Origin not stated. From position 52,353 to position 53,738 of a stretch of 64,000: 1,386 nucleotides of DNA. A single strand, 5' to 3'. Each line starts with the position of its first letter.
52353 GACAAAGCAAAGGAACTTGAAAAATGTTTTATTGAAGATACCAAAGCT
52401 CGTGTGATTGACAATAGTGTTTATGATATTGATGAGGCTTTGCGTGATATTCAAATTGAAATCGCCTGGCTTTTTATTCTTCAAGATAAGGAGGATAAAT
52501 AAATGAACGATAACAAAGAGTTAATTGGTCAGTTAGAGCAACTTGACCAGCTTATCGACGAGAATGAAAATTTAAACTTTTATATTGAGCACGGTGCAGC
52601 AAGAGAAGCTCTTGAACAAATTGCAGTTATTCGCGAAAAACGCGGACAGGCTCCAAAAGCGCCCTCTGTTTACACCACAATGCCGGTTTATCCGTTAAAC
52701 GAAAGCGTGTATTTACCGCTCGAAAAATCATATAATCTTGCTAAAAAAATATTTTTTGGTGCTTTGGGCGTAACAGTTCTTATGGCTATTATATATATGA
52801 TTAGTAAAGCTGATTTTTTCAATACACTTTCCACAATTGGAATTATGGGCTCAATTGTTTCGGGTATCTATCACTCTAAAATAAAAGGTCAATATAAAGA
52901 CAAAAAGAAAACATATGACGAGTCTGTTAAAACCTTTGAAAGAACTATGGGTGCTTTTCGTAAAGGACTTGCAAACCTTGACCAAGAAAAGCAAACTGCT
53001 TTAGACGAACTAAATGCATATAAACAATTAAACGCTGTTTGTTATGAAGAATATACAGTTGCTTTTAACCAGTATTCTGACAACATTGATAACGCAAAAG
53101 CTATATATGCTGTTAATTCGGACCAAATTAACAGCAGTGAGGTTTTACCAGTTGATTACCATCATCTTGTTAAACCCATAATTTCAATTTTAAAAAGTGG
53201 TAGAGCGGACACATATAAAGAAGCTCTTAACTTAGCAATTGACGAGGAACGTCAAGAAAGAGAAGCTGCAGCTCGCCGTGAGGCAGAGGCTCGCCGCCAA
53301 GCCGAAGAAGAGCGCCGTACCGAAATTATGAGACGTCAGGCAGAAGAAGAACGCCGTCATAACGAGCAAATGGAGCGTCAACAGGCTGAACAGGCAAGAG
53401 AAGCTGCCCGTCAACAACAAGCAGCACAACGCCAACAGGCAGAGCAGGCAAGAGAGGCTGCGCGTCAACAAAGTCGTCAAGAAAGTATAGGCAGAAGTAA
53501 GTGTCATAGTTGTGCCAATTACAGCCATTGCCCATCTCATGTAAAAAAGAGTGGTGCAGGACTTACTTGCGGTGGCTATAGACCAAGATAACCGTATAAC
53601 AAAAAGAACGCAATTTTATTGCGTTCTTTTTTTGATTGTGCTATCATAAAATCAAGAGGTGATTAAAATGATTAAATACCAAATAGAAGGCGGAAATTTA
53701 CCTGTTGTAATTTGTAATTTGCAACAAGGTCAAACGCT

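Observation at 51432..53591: Three-gene orphan operon under XRE control: soluble 167-aa + helical 181-aa + membrane coiled-coil/Cys-tail 362-aa proteins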

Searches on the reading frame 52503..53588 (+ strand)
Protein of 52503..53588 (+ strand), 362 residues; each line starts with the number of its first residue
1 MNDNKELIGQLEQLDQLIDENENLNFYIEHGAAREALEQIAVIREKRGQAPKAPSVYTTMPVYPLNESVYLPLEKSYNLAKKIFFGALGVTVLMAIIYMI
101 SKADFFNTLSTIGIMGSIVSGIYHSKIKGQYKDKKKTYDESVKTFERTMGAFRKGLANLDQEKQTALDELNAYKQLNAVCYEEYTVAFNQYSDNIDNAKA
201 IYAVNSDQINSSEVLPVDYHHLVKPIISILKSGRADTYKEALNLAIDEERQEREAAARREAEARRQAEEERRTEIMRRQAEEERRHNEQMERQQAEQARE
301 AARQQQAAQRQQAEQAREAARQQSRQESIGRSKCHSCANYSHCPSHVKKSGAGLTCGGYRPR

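Call 3: search_protein_families(library=pfam, proteins=[window:52503-53588:+], max_evalue=1)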
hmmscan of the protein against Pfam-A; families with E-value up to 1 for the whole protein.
window:52503-53588:+ (362 aa): 3 families
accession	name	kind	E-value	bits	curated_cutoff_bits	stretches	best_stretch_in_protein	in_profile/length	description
PF22770.2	POP1_C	-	0.061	14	24.3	0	252-331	35-116/174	POP1 C-terminal domain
PF11934.14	DUF3452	-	0.18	11.9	26.3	1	141-191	21-70/135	Domain of unknown function (DUF3452)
PF15069.11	FAM163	-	0.24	12.2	28.3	1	280-359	40-118/164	FAM163 family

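Call 4: search_protein_families(library=padloc, proteins=[window:52503-53588:+], max_evalue=1)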
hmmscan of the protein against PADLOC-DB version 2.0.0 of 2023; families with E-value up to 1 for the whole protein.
window:52503-53588:+ (362 aa): 0 families

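Call 5: search_protein_families(library=phrogs, proteins=[window:52503-53588:+], max_evalue=1)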
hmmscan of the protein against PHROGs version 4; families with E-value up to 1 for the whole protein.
window:52503-53588:+ (362 aa): 7 families
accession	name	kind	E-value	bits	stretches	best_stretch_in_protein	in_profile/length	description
phrog_16469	-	unknown function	0.00093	19.7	1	163-326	195-317/392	-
phrog_1538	-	tail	0.0034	17.1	1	166-326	300-461/811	tail length tape measure protein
phrog_8927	-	tail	0.052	12.5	1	230-325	1476-1575/1619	tail length tape measure protein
phrog_7655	-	DNA, RNA and nucleotide metabolism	0.072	12.9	1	208-321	382-492/551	RecE-like recombination exonuclease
phrog_794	-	tail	0.077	12.6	1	199-332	42-131/763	tail length tape measure protein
phrog_6216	-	unknown function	0.13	12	1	247-326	328-410/545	-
phrog_19446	-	DNA, RNA and nucleotide metabolism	0.14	12.7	1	221-323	74-180/254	homing endonuclease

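Call 6: search_protein_families(library=ncbifam, proteins=[window:52503-53588:+], max_evalue=1)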
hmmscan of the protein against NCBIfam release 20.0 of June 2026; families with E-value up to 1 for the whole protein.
window:52503-53588:+ (362 aa): 6 families
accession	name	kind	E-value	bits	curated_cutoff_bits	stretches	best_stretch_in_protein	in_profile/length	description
NF008074.0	PRK10811.1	equivalog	0.019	12.7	908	1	245-327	602-686/1068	ribonuclease E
NF047417.1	teichoic_AuxA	equivalog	0.091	11.8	250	1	201-306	178-284/430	lipoteichoic acid stability factor AuxA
NF005122.0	PRK06556.1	equivalog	0.18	9.5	859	1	258-356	864-950/960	vitamin B12-dependent ribonucleotide reductase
NF040676.1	wall_bind_EntB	exception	0.38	9.2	780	1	246-325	251-328/490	cell wall-binding protein EntB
NF003120.0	PRK04036.1-5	equivalog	0.39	9.1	671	1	218-323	29-137/547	DNA-directed DNA polymerase II small subunit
NF053710.1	RNA_heli_RhlE2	exception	0.47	8.8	925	1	251-323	390-458/635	RNA helicase RhlE2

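Call 9: find_homologous_proteins(query=window:52503-53588:+)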
Query window:52503-53588:+ (362 aa): 85 proteins with E <= 0.001 among 8000 candidates.
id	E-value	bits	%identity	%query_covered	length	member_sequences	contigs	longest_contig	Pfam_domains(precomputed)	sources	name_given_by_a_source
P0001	5.1e-232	787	100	100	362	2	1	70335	-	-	-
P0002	2.1e-155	535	69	100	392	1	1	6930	-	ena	-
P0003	2.5e-120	420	58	100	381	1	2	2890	-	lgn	-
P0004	1.8e-115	404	55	100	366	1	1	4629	-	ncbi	-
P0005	5.7e-111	389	54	99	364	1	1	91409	-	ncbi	-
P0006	1.9e-102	361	52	99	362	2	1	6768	-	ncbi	-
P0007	1.1e-69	253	39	100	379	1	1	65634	-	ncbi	-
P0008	4.6e-68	248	39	99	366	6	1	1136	-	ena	-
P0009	2.2e-67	246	40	99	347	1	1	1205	-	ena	-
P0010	1.8e-66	243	40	99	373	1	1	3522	-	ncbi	-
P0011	6.0e-66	241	39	99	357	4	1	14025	-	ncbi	-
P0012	2.1e-65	239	37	100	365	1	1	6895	-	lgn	-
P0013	3.0e-65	239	40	99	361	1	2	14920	-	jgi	-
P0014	7.2e-65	237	39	98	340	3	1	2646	-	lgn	-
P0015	2.3e-64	236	38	100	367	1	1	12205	-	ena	-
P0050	3.3e-52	196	38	99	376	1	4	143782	-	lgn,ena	-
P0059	2.7e-47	180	38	85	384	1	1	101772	-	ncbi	-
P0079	1.0e-25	109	29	99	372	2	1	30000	-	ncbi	-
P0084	4.1e-18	84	32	77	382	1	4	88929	-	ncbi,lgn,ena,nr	ncbi:MAG: hypothetical protein IJ400_05765 [Clostridia bacterium]|nr:hypothetical protein [Clostridi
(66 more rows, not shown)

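Call 11: find_encoding_contigs(protein=P0005, flank=6000, max_places=2)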
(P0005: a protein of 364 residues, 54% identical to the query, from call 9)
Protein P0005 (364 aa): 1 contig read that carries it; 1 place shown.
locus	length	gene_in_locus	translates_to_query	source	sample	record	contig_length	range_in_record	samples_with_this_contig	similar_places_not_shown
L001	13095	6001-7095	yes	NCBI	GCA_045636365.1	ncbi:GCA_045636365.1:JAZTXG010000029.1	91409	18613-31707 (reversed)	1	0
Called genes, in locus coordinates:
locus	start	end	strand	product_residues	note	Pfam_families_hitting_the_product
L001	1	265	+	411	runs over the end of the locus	PF06838:Met_gamma_lyase, PF01053:Cys_Met_Meta_PP (weak)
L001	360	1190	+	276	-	PF00702:Hydrolase (faint), PF05116:S6PP (faint), PF08282:Hydrolase_3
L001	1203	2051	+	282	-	PF00702:Hydrolase, PF13419:HAD_2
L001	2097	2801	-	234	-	PF00069:Pkinase, PF07714:PK_Tyr_Ser-Thr, PF03109:ABC1 (weak)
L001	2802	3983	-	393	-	PF13240:Zn_Ribbon_1 (weak), PF24460:DUF7575 (weak), PF13306:LRR_5 (weak)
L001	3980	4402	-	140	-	-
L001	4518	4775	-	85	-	PF01381:HTH_3 (faint)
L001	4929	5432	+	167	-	-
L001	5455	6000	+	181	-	-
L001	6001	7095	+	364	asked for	-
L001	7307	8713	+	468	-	PF02878:PGM_PMM_I, PF02879:PGM_PMM_II, PF02880:PGM_PMM_III, PF00408:PGM_PMM_IV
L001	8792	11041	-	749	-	PF02837:Glyco_hydro_2_N (weak), PF22666:Glyco_hydro_2_N2, PF22820:TcaA_3rd_4th (faint), PF00703:Glyco_hydro_2, PF02836:Glyco_hydro_2_C, PF16355:DUF4982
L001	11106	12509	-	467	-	PF13347:MFS_2, PF07690:MFS_1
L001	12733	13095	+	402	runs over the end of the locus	PF12833:HTH_18, PF00165:HTH_AraC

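Call 12: find_encoding_contigs(protein=P0007, flank=6000, max_places=2)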
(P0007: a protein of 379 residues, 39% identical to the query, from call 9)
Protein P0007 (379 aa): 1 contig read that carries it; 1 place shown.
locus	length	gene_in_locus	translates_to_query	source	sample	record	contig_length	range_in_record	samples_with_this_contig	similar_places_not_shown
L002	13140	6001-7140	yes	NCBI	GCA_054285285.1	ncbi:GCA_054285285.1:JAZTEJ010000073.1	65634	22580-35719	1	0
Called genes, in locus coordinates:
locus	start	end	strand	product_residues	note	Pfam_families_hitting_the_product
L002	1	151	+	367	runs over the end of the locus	PF09546:Spore_III_AE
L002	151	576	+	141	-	-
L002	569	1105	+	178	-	-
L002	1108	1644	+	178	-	PF12685:SpoIIIAH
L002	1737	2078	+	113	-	PF03780:Asp23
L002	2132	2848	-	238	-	PF07714:PK_Tyr_Ser-Thr, PF00069:Pkinase, PF03109:ABC1 (weak), PF17667:Pkinase_fungal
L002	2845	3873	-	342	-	PF13306:LRR_5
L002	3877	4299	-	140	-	-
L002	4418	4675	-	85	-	-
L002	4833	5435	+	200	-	-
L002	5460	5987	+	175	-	-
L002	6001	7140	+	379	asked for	-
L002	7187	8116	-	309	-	-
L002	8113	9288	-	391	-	PF05636:HIGH_NTase1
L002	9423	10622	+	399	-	PF00871:Acetate_kinase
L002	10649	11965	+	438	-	PF10509:GalKase_gal_bdg, PF00288:GHMP_kinases_N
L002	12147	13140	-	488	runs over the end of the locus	PF00370:FGGY_N, PF02782:FGGY_C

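Call 13: find_encoding_contigs(protein=P0050, flank=6000, max_places=2)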
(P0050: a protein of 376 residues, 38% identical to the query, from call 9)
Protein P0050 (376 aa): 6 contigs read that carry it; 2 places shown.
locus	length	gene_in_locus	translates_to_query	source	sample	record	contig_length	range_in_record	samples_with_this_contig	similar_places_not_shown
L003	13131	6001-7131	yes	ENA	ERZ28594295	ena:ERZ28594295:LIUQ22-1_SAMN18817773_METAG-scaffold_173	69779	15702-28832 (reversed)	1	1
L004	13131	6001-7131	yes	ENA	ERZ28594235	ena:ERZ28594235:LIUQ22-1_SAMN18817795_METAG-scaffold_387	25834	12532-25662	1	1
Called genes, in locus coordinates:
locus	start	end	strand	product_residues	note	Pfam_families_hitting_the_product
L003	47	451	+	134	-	PF00636:Ribonuclease_3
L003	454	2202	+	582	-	PF05833:NFACT_N, PF05670:NFACT-R_1, PF18297:NFACT-R_2 (weak)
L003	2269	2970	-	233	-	PF00069:Pkinase, PF07714:PK_Tyr_Ser-Thr, PF03109:ABC1 (weak), PF17667:Pkinase_fungal (faint)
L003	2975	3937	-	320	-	PF13306:LRR_5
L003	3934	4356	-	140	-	-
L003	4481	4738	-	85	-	PF01381:HTH_3 (faint)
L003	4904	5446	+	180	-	-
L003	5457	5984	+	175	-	-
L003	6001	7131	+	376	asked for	-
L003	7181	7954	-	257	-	PF01522:Polysacc_deac_1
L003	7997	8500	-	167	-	PF02632:BioY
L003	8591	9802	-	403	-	PF03977:OAD_beta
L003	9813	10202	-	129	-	PF25984:BSH_YknX (faint), PF25973:BSH_CzcB (faint), PF25919:BSH_CusB (faint), PF25997:BSH_YhbJ (faint), PF00364:Biotin_lipoyl, PF25917:BSH_RND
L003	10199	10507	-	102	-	PF04277:OAD_gamma (weak)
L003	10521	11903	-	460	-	PF00682:HMGL-like, PF02436:PYC_OADA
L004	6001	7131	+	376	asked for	-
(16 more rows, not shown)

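Call 17: find_related_loci(query=A1, collection=genome_contigs, flank=10000)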
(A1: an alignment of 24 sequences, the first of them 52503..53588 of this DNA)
Query A1 (362 aa) in genome_contigs; peptide patterns used: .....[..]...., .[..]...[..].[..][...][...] (x = any residue, [..] = any of these).
173 stretches matched a pattern; 37 encode a relative of the query (tblastn E <= 1e-3); 37 distinct loci.
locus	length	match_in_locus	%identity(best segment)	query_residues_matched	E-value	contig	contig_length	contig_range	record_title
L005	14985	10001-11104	43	2-361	1e-97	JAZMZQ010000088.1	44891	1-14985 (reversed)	MAG: Eubacteriales bacterium isolate T1900044749_TS20190415.MAGScoT_cleanbin_000051 SGB_2170_k141_5156113, whole genome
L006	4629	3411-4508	55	1-362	6e-96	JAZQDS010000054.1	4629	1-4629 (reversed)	MAG: Eubacteriales bacterium isolate T1900044636_TS20190102.MAGScoT_cleanbin_000019 SGB_1149_k141_2153567, whole genome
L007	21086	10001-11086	54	4-362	5e-89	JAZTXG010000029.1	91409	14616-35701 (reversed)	MAG: Eubacteriales bacterium isolate T1900045331_YK20190020.MAGScoT_cleanbin_000008 SGB_6523_k141_2130036, whole genome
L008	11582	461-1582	39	3-361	5e-67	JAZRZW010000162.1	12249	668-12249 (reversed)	MAG: Faecousia sp. isolate T1900044943_TS20190409.MAGScoT_cleanbin_000054 SGB_3473_k141_3693497, whole genome shotgun se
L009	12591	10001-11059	39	3-362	2e-65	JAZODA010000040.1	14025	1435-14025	MAG: Acutalibacteraceae bacterium isolate T1900044754_TS20190420.MAGScoT_cleanbin_000003 SGB_2256_k141_648839, whole gen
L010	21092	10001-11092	38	1-362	2e-63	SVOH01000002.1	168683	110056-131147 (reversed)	MAG: Oscillospiraceae bacterium isolate SIG560 NODE_377_length_168683_cov_2.384857, whole genome shotgun sequence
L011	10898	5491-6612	36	3-361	1e-63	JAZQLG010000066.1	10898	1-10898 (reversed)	MAG: Faecousia sp. isolate T1900044610_TS20190076.MAGScoT_cleanbin_000054 SGB_797_k141_974794, whole genome shotgun sequ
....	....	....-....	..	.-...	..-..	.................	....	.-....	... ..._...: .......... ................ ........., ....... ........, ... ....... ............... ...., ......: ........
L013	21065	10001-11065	34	3-362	8e-57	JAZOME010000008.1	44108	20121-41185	MAG: Faecousia sp. isolate T1900045650_YK20190344.MAGScoT_cleanbin_000018 SGB_8195_k141_2137439, whole genome shotgun se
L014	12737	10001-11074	35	3-361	2e-44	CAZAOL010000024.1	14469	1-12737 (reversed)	MAG TPA_asm: uncultured Oscillospiraceae bacterium isolate SRP315200_co2_435 genome assembly, contig: NODE_4846_length_1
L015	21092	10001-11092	30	1-362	8e-39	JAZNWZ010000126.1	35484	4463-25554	MAG: Candidatus Fimenecus sp. isolate T1900044781_TS20190247.MAGScoT_cleanbin_000031 SGB_2557_k141_1965263, whole genome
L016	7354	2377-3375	32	11-346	1e-38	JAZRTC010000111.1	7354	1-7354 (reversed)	MAG: Acutalibacteraceae bacterium isolate T1900045344_YK20190034.MAGScoT_cleanbin_000043 SGB_6688_k141_3455712, whole ge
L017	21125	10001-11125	37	3-361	2e-65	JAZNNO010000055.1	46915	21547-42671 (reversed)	MAG: Faecousia sp. isolate T1900044654_TS20190120.MAGScoT_cleanbin_000064 SGB_1468_k141_824104, whole genome shotgun seq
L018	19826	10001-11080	33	3-362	6e-35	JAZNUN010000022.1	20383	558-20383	MAG: Acutalibacteraceae bacterium isolate T1900044797_TS20190263.MAGScoT_cleanbin_000015 SGB_2687_k141_2588746, whole ge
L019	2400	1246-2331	32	1-362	1e-32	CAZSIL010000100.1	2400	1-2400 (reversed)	MAG TPA_asm: uncultured Eubacteriales bacterium isolate SRP315200_co1_308 genome assembly, contig: NODE_119139_length_24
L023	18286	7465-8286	32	83-360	2e-27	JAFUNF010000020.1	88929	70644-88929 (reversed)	MAG: Clostridia bacterium isolate RGIG4648 Roe_deer_Rectum-4__c2878, whole genome shotgun sequence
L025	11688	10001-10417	43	208-360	1e-22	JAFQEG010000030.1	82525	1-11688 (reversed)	MAG: Clostridia bacterium isolate RGIG1740 Goat_Cecum-3__c749826, whole genome shotgun sequence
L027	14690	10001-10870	32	86-360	1e-22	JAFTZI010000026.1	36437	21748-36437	MAG: Clostridia bacterium isolate RGIG4287 Roe_deer_Colon.Co__c314917, whole genome shotgun sequence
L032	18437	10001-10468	27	89-243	6e-6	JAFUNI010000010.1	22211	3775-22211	MAG: Oscillospiraceae bacterium isolate RGIG4651 Roe_deer_Rectum-4__c684, whole genome shotgun sequence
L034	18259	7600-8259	26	83-301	3e-8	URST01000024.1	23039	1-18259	uncultured Clostridiales bacterium isolate UMGS1315 genome assembly, contig: NODE_684_length_23039_cov_12.159720, whole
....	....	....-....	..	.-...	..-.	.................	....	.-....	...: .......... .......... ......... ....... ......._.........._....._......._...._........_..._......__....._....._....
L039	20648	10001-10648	25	64-250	2e-4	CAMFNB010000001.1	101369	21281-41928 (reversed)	MAG: uncultured Clostridia bacterium isolate SRR15725435_bin.15_metaWRAP_v1.3_MAG genome assembly, contig: ERZ10622438.1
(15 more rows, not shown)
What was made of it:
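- The hosts are strict anaerobes (call 17).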

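Call 23: search_solved_structures(query=A1, max_evalue=1)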
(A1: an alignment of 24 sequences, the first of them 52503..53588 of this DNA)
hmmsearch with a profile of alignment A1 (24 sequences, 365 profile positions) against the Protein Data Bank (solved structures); distinct sequences matched with E-value up to 1: 1.
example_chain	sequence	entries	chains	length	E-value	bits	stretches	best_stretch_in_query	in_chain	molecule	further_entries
9vkp_b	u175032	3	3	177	0.037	16.3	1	97-211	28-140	ATP synthase subunit b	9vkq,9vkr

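Call 39: search_protein_families(library=pfam, alignment_id=A1, max_evalue=0.1)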
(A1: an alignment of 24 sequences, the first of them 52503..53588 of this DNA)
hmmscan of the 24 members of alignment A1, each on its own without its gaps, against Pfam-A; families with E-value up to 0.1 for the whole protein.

A. member 1, window:52503-53588:+ (362 aa): 1 family
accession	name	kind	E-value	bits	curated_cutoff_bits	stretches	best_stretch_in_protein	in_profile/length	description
PF22770.2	POP1_C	-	0.061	14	24.3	0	252-331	35-116/174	POP1 C-terminal domain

B. families by the number of members that match (of 24 scanned): 37 families (the first 25 are shown)
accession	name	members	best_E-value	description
PF07019.17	EMC6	1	0.00034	EMC6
PF05545.16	FixQ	1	0.004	Cbb3-type cytochrome oxidase component FixQ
PF13631.11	Cytochrom_B_N_2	1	0.005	Cytochrome b(N-terminal)/b6/petB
PF10864.13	DUF2663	1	0.0055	Protein of unknown function (DUF2663)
PF04906.18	Tweety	1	0.0061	Tweety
PF15996.10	PNISR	1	0.013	Arginine/serine-rich protein PNISR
PF15573.11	Imm47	1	0.014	Immunity protein 47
PF03741.22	TerC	1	0.019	Integral membrane protein TerC family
PF11190.13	DUF2976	1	0.021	Protein of unknown function (DUF2976)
PF07332.16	Phage_holin_3_6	1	0.021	Putative Actinobacterial Holin-X, holin superfamily III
PF11446.13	DUF2897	1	0.023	Protein of unknown function (DUF2897)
PF17062.10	Osw5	1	0.024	Outer spore wall 5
PF10372.14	CdaS_N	1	0.024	Diadenylate cyclase CdaS, N-terminal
PF13858.11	DUF4199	1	0.025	Protein of unknown function (DUF4199)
PF10721.14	DUF2514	1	0.025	Protein of unknown function (DUF2514)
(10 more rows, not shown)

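Call 45: search_protein_representatives(alignment_id=A1)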
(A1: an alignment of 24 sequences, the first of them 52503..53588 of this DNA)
Query: 24 sequences, 365 profile positions. Proteins with E-value up to 0.001 (for the whole library): 693; up to 1e-10: 340; up to 1e-30: 129. The best 150 are listed.
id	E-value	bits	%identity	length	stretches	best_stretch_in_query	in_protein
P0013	3.6e-133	460.6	-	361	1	2-364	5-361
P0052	5.0e-132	456.8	-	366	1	1-364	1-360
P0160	3.4e-130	450.8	-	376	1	1-364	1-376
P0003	2.3e-129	448.0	-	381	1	1-364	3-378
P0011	2.9e-125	434.6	-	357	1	1-364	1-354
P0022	1.7e-120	418.9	-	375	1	1-364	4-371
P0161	1.8e-119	415.5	-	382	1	2-364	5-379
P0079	1.4e-114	399.4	-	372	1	1-364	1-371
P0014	2.7e-111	388.6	-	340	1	1-364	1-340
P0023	1.8e-110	385.9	-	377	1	1-364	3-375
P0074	3.6e-108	378.3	-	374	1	1-364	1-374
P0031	4.8e-104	364.7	-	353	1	13-363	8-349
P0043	1.3e-100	353.5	-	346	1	1-364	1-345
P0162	5.2e-100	351.5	-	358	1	2-364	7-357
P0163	3.5e-99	348.7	-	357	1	1-363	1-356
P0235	1.3e-35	139.6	-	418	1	1-364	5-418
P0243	1.7e-34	135.9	-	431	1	81-364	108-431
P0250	9.8e-34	133.4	-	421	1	86-363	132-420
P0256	4.1e-32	128.1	-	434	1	2-364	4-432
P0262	1.4e-31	126.3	-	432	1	3-364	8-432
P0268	4.5e-31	124.7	-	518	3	161-364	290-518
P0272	1.1e-30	123.4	-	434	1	60-364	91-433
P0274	1.3e-30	123.2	-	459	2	130-363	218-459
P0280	2.8e-29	118.7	-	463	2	174-364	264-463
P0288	1.7e-28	116.2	-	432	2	93-364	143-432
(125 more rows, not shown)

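Call 46: find_related_loci(query=A1, collection=viral_contigs, flank=10000)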
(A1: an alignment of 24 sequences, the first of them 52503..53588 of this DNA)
Query A1 (362 aa) in viral_contigs; peptide patterns used: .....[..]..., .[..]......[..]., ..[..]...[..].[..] (x = any residue, [..] = any of these).
35 stretches matched a pattern, but none encodes a relative of the query by tblastn (E <= 1e-3).

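Call 47: search_dna_similar(query=window:52503-53588:+, collection=phages, mode=protein, max_evalue=0.001)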
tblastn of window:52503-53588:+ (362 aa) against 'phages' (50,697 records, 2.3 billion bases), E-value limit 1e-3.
No match.

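Call 48: search_dna_similar(query=window:52503-53588:+, collection=plasmids, mode=protein, max_evalue=0.001)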
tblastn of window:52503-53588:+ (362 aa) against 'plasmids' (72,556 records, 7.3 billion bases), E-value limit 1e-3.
No match.
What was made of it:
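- Closest known: Phage CI/Cro-type and restriction-modification C-protein switches. Different: No phage context (calls 46-48).
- The module is never on plasmids or phages (calls 46-48).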
